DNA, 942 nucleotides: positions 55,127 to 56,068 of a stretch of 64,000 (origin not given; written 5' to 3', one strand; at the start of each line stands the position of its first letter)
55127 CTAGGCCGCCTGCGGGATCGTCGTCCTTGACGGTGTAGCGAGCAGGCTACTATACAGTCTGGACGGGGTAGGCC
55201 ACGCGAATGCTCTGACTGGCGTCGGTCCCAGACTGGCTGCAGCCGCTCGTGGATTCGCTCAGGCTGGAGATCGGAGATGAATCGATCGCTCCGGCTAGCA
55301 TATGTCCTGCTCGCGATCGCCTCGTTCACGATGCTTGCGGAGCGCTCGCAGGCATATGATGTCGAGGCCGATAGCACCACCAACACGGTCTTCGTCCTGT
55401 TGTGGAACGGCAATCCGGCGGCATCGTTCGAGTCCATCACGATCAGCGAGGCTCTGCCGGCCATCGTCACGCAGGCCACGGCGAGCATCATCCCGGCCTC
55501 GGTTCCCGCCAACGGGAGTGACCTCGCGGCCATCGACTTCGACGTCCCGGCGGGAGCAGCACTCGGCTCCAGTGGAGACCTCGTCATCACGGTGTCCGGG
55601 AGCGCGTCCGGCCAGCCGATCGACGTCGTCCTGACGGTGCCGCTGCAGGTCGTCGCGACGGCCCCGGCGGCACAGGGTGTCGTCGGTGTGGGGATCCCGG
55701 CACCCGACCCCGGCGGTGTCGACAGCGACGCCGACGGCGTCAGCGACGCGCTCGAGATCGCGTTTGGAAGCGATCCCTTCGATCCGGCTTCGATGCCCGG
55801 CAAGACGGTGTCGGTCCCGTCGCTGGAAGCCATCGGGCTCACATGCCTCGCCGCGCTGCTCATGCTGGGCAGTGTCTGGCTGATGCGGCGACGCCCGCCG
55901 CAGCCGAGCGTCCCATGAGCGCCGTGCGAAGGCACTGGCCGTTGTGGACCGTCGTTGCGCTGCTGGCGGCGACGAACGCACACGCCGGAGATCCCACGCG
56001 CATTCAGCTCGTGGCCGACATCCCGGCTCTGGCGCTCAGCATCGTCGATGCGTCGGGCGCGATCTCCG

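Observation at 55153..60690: Self-contained exported three-gene module: sorting-tail protein, large GxSxG hydrolase and signal-peptide ankyrin protein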

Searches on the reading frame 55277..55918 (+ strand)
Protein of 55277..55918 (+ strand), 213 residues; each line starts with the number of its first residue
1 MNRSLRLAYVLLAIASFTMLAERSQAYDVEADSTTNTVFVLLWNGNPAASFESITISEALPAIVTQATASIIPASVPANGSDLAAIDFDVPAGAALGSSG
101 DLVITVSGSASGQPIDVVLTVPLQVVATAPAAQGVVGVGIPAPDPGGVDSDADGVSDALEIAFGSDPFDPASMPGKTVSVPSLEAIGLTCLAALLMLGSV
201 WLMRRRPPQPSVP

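Call 3: search_protein_families(library=pfam, proteins=[window:55277-55918:+], max_evalue=0.1)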
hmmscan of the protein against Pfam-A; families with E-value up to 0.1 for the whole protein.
window:55277-55918:+ (213 aa): 1 family
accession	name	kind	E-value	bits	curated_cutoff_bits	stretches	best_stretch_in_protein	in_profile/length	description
PF18884.5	TSP3_bac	-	0.00067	19.9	25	1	149-170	1-22/22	Bacterial TSP3 repeat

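Call 4: search_protein_families(library=ncbifam, proteins=[window:55277-55918:+], max_evalue=0.1)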
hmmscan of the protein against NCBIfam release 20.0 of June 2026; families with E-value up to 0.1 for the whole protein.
window:55277-55918:+ (213 aa): 6 families
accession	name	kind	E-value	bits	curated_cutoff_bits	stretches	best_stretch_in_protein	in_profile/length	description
NF047713.1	AllantTportGProt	equivalog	0.00072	18.4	800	1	4-75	267-334/471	allantoin transporter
NF008476.1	PRK11375.1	equivalog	0.0075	15.1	620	1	4-75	263-330/467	allantoin permease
TIGR04174.1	IPTL_CTERM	subfamily_domain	0.027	14.8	20.5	1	180-206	1-27/27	IPTL-CTERM sorting domain-containing protein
NF033207.2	midcut_by_XrtH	subfamily_domain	0.05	13.7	45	1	171-206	32-63/175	midcut-by-XrtH protein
NF047639.1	throspo3_MtsD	equivalog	0.052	11.7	800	1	148-171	481-504/651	cell-cell cohesion protein MtsD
NF041762.1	diheme_GEGP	equivalog_domain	0.072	12.3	300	1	147-178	94-125/359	GEGP motif-containing diheme protein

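Call 64: search_protein_families(library=ncbifam, alignment_id=A3, max_evalue=1)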
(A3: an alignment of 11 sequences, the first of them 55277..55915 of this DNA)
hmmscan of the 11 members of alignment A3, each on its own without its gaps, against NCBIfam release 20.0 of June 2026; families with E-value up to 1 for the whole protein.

A. member 1, window:55277-55915:+ (213 aa): 7 families
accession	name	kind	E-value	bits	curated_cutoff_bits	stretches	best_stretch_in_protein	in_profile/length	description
NF047713.1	AllantTportGProt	equivalog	0.00072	18.4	800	1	4-75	267-334/471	allantoin transporter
NF008476.1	PRK11375.1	equivalog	0.0075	15.1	620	1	4-75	263-330/467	allantoin permease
TIGR04174.1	IPTL_CTERM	subfamily_domain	0.027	14.8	20.5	1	180-206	1-27/27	IPTL-CTERM sorting domain-containing protein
NF033207.2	midcut_by_XrtH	subfamily_domain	0.05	13.7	45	1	171-206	32-63/175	midcut-by-XrtH protein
NF047639.1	throspo3_MtsD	equivalog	0.052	11.7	800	1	148-171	481-504/651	cell-cell cohesion protein MtsD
NF041762.1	diheme_GEGP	equivalog_domain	0.072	12.3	300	1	147-178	94-125/359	GEGP motif-containing diheme protein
NF038011.1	PelF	equivalog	0.74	8.8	100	1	55-114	391-450/489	GT4 family glycosyltransferase PelF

B. families by the number of members that match (of 11 scanned): 11 families
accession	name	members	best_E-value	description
NF047639.1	throspo3_MtsD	7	0.0084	cell-cell cohesion protein MtsD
NF041762.1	diheme_GEGP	7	0.016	GEGP motif-containing diheme protein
NF033207.2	midcut_by_XrtH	5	0.00021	midcut-by-XrtH protein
TIGR04174.1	IPTL_CTERM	4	0.027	IPTL-CTERM sorting domain-containing protein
NF033765.2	gliding_CglD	3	0.02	adventurous gliding motility lipoprotein CglD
NF038011.1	PelF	2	0.5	GT4 family glycosyltransferase PelF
NF047713.1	AllantTportGProt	1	0.00072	allantoin transporter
NF050825.1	TCSRespRegRv3143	1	0.0031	Rv3143 family two-component system response regulator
NF008476.1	PRK11375.1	1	0.0075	allantoin permease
NF040680.1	chromo_anti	1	0.11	enediyne antibiotic chromoprotein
NF041740.1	choice_anch_T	1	0.2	choice-of-anchor T family protein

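Call 74: search_solved_structures(query=A3, max_evalue=10)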
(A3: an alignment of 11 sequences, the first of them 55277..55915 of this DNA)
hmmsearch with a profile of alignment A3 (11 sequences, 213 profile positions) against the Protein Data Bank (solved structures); distinct sequences matched with E-value up to 10: 1.
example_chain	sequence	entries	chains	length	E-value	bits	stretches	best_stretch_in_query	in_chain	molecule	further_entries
6bhp_A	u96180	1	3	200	0.73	12.4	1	34-66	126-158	Membrane protein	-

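Call 80: search_protein_families(library=padloc, proteins=[window:55277-55918:+], max_evalue=0.01)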
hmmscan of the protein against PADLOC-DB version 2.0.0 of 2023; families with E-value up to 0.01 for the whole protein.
window:55277-55918:+ (213 aa): 0 families

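Call 81: find_homologous_proteins(query=A3, max_evalue=0.001)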
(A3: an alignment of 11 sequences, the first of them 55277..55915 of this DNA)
Query A3 (11 sequences) (213 aa, profile of the alignment): 109 proteins with E <= 0.001 among 8000 candidates.
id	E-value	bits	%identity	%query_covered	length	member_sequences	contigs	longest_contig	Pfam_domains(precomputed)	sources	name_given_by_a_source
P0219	1.7e-101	356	100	100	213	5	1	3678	-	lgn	-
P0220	1.0e-99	350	65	94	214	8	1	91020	PF18884.6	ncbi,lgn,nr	ncbi:MAG: hypothetical protein GY772_03610 [bacterium]|nr:hypothetical protein [bacterium]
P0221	4.2e-99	348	85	100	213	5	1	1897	PF18884.6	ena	-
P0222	5.3e-99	348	69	98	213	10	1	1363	PF18884.6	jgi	-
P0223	6.0e-99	348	76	100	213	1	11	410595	PF18884.6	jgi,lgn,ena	-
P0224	1.2e-98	347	85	100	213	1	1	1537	PF18884.6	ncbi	-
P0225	2.5e-98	346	70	84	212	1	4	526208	PF18884.6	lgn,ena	-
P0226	7.5e-98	344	69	92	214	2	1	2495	PF18884.6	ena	-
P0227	2.5e-97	342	69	95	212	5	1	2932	-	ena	-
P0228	3.1e-97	342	68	100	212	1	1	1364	PF18884.6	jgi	jgi:hypothetical protein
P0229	3.1e-96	339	70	96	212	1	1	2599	PF18884.6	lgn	-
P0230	3.1e-96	339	68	97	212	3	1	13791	PF18884.6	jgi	jgi:hypothetical protein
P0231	5.3e-96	338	70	96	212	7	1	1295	PF18884.6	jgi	jgi:hypothetical protein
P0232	6.2e-96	338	70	94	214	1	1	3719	PF18884.6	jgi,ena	-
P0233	2.5e-95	336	66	99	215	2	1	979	PF18884.6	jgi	jgi:hypothetical protein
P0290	6.2e-66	240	53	81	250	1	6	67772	-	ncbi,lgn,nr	ncbi:MAG: hypothetical protein KJP25_10645 [Gammaproteobacteria bacterium]|nr:hypothetical protein [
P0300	2.4e-58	215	43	87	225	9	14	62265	PF18884.6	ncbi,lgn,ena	-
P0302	9.2e-56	207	51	80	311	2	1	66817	PF18884.6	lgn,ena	-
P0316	1.7e-47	180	53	67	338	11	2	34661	PF02412.24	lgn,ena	-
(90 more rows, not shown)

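Call 82: find_encoding_contigs(protein=P0290, flank=8000, max_places=1)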
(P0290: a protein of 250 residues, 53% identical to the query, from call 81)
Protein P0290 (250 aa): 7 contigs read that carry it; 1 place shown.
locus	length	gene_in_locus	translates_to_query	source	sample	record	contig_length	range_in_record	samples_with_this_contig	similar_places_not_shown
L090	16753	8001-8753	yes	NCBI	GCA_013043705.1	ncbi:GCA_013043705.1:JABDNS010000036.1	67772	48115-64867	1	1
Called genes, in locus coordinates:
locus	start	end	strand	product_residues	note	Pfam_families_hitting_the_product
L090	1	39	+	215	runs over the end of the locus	PF00440:TetR_N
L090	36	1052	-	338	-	PF01975:SurE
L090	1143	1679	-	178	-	-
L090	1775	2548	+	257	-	PF00106:adh_short, PF08659:KR, PF13561:adh_short_C2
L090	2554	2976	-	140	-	PF20398:DUF6691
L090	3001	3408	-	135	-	PF04143:Sulf_transp (weak)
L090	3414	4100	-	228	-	PF00753:Lactamase_B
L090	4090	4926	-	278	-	PF01925:TauE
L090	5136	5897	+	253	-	PF00106:adh_short, PF08659:KR, PF23441:SDR, PF13561:adh_short_C2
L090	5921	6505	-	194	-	PF09997:DUF2238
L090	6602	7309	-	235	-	PF02089:Palm_thioest (weak)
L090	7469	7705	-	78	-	PF16691:DUF5062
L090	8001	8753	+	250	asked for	-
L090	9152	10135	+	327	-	PF03935:SKN1_KRE6_Sbg1 (weak), PF00722:Glyco_hydro_16, PF26113:GH16_XgeA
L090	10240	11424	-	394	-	PF06742:DUF1214 (faint)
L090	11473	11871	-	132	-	PF14248:DUF4345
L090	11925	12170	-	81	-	PF21742:DUF6868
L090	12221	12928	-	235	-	PF13472:Lipase_GDSL_2, PF00657:Lipase_GDSL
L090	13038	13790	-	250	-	PF00106:adh_short, PF08659:KR, PF13561:adh_short_C2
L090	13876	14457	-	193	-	PF03167:UDG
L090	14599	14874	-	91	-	PF13333:rve_2 (weak)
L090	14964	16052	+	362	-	-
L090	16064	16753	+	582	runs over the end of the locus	PF00817:IMS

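Call 83: find_encoding_contigs(protein=P0316, flank=8000, max_places=1)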
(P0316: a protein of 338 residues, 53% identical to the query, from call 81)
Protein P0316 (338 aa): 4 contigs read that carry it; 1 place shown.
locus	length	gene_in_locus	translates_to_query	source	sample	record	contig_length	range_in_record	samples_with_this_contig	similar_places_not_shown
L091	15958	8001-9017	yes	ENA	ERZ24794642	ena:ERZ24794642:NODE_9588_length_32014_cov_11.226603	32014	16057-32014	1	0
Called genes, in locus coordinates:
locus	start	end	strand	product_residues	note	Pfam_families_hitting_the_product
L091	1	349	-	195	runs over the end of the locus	PF07963:N_methyl (weak), PF12019:GspH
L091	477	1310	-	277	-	PF02540:NAD_synthase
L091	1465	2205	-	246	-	PF02578:Cu-oxidase_4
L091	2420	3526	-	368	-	PF00849:PseudoU_synth_2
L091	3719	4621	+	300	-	PF13512:TPR_18, PF13525:YfiO, PF13174:TPR_6 (faint)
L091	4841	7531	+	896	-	PF02861:Clp_N, PF23569:NBD_SMAX1, PF00004:AAA, PF17871:AAA_lid_9, PF00004:AAA, PF07724:AAA_2, PF07728:AAA_5, PF10431:ClpB_D2-small, +7 more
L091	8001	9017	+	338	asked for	PF02412:TSP_3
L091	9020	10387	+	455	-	PF00754:F5_F8_type_C, PF22633:F5_F8_type_C_2, PF03935:SKN1_KRE6_Sbg1, PF00722:Glyco_hydro_16, PF26113:GH16_XgeA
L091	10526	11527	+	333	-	PF08240:ADH_N, PF01262:AlaDh_PNT_C (weak), PF00107:ADH_zinc_N, PF13602:ADH_zinc_N_2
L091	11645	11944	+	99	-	PF10985:DUF2805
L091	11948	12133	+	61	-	PF10013:DUF2256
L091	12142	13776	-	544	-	PF01946:Thi4 (faint), PF00890:FAD_binding_2 (weak), PF01266:DAO (weak), PF01593:Amino_oxidase, PF12831:FAD_oxidored (faint), PF13450:NAD_binding_8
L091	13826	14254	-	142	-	-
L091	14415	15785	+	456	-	PF00270:DEAD, PF04851:ResIII, PF13245:AAA_19 (faint), PF00271:Helicase_C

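Call 84: find_encoding_contigs(protein=P0300, flank=8000, max_places=1)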
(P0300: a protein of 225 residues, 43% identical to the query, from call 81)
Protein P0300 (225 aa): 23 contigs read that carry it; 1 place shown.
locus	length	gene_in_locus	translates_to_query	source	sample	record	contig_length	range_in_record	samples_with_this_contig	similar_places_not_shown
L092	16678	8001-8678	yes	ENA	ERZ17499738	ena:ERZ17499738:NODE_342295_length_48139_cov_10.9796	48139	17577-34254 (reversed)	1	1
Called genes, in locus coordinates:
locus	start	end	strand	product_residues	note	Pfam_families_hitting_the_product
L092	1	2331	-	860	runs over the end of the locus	PF00521:DNA_topoisoIV, PF03989:DNA_gyraseA_C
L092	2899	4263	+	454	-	PF22039:HUTI_composite_bact (faint), PF01979:Amidohydro_1, PF07969:Amidohydro_3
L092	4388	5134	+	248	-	PF01209:Ubie_methyltran (weak), PF06325:PrmA, PF13489:Methyltransf_23, PF02353:CMAS (weak), PF13847:Methyltransf_31, PF08241:Methyltransf_11, PF08242:Methyltransf_12, PF13649:Methyltransf_25, +1 more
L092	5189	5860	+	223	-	PF00702:Hydrolase, PF12710:HAD, PF13419:HAD_2, PF13242:Hydrolase_like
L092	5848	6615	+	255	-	PF00106:adh_short, PF08659:KR, PF13561:adh_short_C2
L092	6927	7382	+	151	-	-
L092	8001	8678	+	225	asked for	PF18884:TSP3_bac (weak)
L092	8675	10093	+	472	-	PF00754:F5_F8_type_C, PF22633:F5_F8_type_C_2, PF03935:SKN1_KRE6_Sbg1, PF00722:Glyco_hydro_16, PF26113:GH16_XgeA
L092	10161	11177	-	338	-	PF13593:SBF_like, PF01758:SBF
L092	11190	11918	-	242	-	PF03358:FMN_red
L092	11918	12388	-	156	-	PF01451:LMWPc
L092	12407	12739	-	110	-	PF13412:HTH_24 (faint), PF01022:HTH_5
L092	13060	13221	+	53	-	-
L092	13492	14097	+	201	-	PF00484:Pro_CA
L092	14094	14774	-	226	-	PF13532:2OG-FeII_Oxy_2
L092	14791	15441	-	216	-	PF02798:GST_N, PF13417:GST_N_3, PF13409:GST_N_2, PF00043:GST_C (weak), PF13410:GST_C_2 (weak)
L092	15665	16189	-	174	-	PF04075:F420H2_quin_red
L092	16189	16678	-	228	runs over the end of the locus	-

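Call 88: find_encoding_contigs(protein=P0302, flank=8000, max_places=2)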
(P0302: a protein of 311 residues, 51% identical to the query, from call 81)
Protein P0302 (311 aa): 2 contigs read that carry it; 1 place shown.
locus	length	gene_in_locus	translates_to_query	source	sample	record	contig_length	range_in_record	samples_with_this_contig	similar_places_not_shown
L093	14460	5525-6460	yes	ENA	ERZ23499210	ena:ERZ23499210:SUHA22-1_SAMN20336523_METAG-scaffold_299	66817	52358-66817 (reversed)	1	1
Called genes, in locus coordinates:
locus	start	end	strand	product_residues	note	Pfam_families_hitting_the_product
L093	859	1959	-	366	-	PF19328:DAP_DH_C (weak)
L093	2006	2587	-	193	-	PF06197:DUF998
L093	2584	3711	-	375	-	PF00355:Rieske, PF00848:Ring_hydroxyl_A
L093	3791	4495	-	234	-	PF13417:GST_N_3, PF22441:CLIC-like_N, PF13409:GST_N_2, PF17172:GST_N_4, PF00043:GST_C, PF13410:GST_C_2, PF14497:GST_C_3 (weak)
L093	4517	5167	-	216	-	PF13560:HTH_31 (weak), PF01381:HTH_3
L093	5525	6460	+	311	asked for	PF18884:TSP3_bac (weak)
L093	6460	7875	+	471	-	PF00754:F5_F8_type_C, PF22633:F5_F8_type_C_2, PF03935:SKN1_KRE6_Sbg1, PF00722:Glyco_hydro_16, PF26113:GH16_XgeA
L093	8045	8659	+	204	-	PF11319:VasI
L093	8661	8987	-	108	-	-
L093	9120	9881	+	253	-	PF00481:PP2C, PF13672:PP2C_2, PF07228:SpoIIE (faint)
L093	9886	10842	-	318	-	PF00069:Pkinase, PF07714:PK_Tyr_Ser-Thr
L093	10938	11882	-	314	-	PF00296:Bac_luciferase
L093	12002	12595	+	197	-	PF00440:TetR_N, PF13977:TetR_C_6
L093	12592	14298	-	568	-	PF00890:FAD_binding_2, PF01266:DAO (faint), PF03486:HI0933_like (weak), PF07992:Pyr_redox_2 (faint), PF12831:FAD_oxidored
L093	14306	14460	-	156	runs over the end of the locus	PF13577:SnoaL_4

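Call 92: search_protein_families(library=ncbifam, proteins=[L090:8001-8753:+, L091:8001-9017:+, L092:8001-8678:+, L093:5525-6460:+, L092:8675-10093:+], max_evalue=0.1)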
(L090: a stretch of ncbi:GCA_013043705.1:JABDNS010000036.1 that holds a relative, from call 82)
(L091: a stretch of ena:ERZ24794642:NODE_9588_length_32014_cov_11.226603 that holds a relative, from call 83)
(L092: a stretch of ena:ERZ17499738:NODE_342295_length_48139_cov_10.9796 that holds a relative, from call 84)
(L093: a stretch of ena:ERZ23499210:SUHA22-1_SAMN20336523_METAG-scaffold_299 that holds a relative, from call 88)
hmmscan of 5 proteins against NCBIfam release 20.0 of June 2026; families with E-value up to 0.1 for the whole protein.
L090:8001-8753:+ (250 aa): 3 families
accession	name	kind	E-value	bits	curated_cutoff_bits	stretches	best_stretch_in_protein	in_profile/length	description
NF047639.1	throspo3_MtsD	equivalog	3.2e-05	22.3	800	1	149-197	481-528/651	cell-cell cohesion protein MtsD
NF033765.2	gliding_CglD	equivalog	4.8e-05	21.3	400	1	134-209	193-263/1124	adventurous gliding motility lipoprotein CglD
TIGR04174.1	IPTL_CTERM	subfamily_domain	0.038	14.3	20.5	1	220-239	8-27/27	IPTL-CTERM sorting domain-containing protein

L091:8001-9017:+ (338 aa): 2 families
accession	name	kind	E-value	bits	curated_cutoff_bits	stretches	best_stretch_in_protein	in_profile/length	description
NF047638.1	throspo3_MtsC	equivalog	6.1e-27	94.6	350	2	152-257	161-266/428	cell-cell cohesion MYXO-CTERM protein MtsC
NF045500.1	Omp28_seleno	equivalog_domain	4.1e-18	65.9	200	3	261-297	273-309/377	Omp28-related selenoprotein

L092:8001-8678:+ (225 aa): 2 families
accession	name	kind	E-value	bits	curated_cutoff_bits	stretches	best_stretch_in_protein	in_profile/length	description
NF047639.1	throspo3_MtsD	equivalog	0.01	14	800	1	147-169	506-528/651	cell-cell cohesion protein MtsD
NF033765.2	gliding_CglD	equivalog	0.025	12.3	400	1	144-171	201-228/1124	adventurous gliding motility lipoprotein CglD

L093:5525-6460:+ (311 aa): 2 families
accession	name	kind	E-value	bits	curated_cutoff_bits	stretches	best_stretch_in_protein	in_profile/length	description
NF047639.1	throspo3_MtsD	equivalog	7.9e-05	21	800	1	149-190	481-520/651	cell-cell cohesion protein MtsD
NF033765.2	gliding_CglD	equivalog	0.00029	18.7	400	1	148-251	264-365/1124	adventurous gliding motility lipoprotein CglD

L092:8675-10093:+ (472 aa): 6 families
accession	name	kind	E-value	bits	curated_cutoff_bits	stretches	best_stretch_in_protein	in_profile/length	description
NF052454.1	BtaGlycanEglC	equivalog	5.7e-29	101.3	700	1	290-470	292-457/459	endo-1,3-1,4-beta-glycanase EglC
NF047856.1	BGlucanaseBglS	equivalog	4.7e-07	29.5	300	1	273-414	54-186/237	beta-glucanase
NF041449.1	K_carrageenase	equivalog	5.4e-07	29.1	350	2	238-340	28-123/283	kappa-carrageenase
NF052392.1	BetGlycExoK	equivalog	7.3e-07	28.9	350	1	266-413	53-192/261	endo-1,3-1,4-beta-glycanase ExoK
NF053612.1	anchor_PA1041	equivalog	0.00018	21.5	250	1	189-220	76-107/236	PA1041 family peptidoglycan-binding anchor lipoprotein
NF033763.1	exchanger_TraB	exception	0.077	11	700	0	189-222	351-383/522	outer membrane exchange protein TraB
